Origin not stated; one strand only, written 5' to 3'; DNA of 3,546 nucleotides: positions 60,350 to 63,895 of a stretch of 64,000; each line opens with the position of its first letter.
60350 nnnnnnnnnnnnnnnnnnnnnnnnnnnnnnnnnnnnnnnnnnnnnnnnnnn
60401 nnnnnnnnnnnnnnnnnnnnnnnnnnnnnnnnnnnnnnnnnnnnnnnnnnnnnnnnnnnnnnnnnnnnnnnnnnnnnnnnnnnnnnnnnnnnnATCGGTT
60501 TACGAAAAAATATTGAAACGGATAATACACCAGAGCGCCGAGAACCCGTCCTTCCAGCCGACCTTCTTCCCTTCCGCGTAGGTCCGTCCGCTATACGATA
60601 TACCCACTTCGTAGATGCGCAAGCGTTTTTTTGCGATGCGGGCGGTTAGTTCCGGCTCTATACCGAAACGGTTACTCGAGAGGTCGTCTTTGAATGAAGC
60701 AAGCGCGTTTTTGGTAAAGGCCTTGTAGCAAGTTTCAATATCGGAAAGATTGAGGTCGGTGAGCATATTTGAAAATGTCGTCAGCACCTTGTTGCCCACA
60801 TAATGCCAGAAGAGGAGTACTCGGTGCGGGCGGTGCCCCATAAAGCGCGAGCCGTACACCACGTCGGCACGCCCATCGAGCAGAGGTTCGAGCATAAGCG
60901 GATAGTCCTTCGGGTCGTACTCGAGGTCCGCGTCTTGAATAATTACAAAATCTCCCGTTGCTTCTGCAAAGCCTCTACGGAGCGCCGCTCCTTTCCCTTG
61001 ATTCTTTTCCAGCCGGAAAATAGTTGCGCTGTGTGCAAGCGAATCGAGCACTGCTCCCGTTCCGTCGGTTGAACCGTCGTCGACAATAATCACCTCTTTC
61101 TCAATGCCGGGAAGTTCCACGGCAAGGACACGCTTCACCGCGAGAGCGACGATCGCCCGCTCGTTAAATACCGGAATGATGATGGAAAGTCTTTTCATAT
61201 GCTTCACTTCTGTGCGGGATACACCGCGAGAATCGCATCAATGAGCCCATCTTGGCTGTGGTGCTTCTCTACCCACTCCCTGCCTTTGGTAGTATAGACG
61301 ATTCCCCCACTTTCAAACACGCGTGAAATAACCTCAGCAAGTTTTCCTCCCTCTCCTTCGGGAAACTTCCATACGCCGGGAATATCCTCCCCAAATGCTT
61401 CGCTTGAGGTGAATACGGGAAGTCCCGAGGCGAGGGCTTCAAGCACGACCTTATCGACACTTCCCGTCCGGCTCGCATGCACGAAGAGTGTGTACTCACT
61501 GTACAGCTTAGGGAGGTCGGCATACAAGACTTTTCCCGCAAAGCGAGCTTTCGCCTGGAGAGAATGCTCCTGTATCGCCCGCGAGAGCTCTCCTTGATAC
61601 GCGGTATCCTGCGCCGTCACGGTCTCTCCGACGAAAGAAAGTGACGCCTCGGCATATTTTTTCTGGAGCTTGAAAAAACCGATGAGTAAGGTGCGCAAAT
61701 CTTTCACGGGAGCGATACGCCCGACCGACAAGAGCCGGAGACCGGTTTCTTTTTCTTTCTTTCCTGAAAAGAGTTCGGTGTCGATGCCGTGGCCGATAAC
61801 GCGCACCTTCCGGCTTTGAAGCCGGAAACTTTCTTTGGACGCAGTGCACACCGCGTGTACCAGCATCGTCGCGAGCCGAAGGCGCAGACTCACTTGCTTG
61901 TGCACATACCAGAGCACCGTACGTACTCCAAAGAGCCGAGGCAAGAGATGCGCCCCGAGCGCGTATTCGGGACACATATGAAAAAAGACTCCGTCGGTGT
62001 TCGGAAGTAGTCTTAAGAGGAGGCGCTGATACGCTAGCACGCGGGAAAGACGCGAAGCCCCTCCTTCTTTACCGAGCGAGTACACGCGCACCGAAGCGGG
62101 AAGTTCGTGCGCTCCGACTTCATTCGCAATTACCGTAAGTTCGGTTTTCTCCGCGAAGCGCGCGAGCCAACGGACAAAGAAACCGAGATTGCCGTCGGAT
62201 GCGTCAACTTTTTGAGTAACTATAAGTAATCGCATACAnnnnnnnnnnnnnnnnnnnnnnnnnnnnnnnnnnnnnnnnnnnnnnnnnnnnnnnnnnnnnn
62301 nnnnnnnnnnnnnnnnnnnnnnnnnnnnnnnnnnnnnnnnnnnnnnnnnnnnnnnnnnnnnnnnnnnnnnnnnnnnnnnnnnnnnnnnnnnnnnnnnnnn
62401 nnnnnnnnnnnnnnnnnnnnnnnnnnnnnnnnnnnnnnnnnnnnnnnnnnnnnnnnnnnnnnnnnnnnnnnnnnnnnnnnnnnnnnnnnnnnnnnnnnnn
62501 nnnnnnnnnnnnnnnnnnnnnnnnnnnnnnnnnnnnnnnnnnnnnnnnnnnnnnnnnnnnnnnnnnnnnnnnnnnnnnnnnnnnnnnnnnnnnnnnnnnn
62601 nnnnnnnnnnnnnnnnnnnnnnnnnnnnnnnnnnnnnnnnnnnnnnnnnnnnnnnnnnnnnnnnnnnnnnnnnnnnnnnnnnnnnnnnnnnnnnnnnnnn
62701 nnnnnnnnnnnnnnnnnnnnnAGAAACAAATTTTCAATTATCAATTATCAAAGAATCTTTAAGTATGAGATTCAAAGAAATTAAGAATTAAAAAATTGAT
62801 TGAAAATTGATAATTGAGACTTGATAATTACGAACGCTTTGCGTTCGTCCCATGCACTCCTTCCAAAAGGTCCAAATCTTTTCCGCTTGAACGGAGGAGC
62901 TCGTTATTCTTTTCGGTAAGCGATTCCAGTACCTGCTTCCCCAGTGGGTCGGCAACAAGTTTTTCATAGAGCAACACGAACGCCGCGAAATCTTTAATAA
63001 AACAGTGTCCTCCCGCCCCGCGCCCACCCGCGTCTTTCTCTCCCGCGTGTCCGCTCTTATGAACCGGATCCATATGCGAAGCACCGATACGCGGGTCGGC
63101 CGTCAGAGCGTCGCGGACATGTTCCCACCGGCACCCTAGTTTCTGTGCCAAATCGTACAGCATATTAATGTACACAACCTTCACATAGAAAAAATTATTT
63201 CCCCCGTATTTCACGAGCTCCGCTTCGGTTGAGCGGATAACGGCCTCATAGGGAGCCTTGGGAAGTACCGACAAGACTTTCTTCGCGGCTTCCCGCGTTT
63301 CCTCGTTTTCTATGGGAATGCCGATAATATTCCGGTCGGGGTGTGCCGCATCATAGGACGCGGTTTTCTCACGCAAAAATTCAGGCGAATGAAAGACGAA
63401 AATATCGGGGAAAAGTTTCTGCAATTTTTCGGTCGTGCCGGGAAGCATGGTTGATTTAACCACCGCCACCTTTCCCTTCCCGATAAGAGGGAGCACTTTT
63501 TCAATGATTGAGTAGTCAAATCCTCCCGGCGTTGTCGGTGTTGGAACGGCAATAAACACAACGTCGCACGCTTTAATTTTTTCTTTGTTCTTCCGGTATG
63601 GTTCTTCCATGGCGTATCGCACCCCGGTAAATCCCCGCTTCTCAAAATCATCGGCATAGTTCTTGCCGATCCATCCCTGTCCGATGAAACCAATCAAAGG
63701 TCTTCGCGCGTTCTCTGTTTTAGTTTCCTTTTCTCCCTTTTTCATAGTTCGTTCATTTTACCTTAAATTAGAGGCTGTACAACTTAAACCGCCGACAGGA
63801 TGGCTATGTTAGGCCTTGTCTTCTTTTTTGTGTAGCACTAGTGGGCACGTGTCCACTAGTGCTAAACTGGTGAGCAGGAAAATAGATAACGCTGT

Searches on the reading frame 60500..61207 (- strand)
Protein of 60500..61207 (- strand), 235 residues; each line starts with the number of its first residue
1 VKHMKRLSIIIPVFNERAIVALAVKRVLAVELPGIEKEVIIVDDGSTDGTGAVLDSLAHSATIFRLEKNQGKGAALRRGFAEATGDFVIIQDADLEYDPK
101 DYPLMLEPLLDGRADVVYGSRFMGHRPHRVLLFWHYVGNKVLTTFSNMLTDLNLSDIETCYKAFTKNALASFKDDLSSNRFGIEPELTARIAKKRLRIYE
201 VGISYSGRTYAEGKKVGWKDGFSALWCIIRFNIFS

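Call 13: search_protein_families(library=pfam, proteins=[window:60500-61207:-], max_evalue=0.001)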
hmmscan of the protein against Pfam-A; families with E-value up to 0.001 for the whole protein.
window:60500-61207:- (235 aa): 3 families
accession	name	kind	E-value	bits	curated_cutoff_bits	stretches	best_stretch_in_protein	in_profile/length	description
PF00535.33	Glycos_transf_2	-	1.6e-34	119.7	23.3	1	8-167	1-162/168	Glycosyl transferase family 2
PF13641.12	Glyco_tranf_2_3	-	1e-06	29.4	27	1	6-136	2-137/230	Glycosyltransferase like family 2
PF10111.15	Glyco_tranf_2_2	-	0.00013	22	27.3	1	34-95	27-92/276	Glycosyltransferase like family 2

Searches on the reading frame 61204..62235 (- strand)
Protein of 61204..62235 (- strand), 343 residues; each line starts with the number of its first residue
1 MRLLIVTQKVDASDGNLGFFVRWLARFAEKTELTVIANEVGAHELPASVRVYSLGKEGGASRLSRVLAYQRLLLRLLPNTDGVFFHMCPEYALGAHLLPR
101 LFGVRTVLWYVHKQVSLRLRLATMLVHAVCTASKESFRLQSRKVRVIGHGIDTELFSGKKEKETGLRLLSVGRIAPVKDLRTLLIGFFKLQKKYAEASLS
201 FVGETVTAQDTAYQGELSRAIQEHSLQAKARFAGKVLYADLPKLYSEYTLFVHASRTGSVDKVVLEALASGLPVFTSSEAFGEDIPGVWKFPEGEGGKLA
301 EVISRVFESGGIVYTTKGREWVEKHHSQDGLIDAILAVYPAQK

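Call 13: search_protein_families(library=pfam, proteins=[window:61204-62235:-], max_evalue=0.001)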
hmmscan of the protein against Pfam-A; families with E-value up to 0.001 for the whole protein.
window:61204-62235:- (343 aa): 2 families
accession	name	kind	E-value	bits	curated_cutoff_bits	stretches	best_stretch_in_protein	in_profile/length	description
PF00534.26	Glycos_transf_1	-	1.9e-15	57.3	26.4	1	157-280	7-124/172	Glycosyl transferases group 1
PF13692.12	Glyco_trans_1_4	-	1.7e-14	54.7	27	1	167-307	3-140/142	Glycosyl transferases group 1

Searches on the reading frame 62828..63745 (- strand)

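Call 13: search_protein_families(library=pfam, proteins=[window:62828-63745:-], max_evalue=0.001)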
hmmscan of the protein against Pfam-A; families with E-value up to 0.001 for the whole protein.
window:62828-63745:- (305 aa): 2 families
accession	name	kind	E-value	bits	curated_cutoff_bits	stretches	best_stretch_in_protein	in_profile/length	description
PF03721.20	UDPG_MGDP_dh_N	-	5.7e-18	65.6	27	1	53-149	70-181/187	UDP-glucose/GDP-mannose dehydrogenase family, NAD binding domain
PF00984.24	UDPG_MGDP_dh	-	1.1e-13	51.5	25.4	1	174-280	2-92/94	UDP-glucose/GDP-mannose dehydrogenase family, central domain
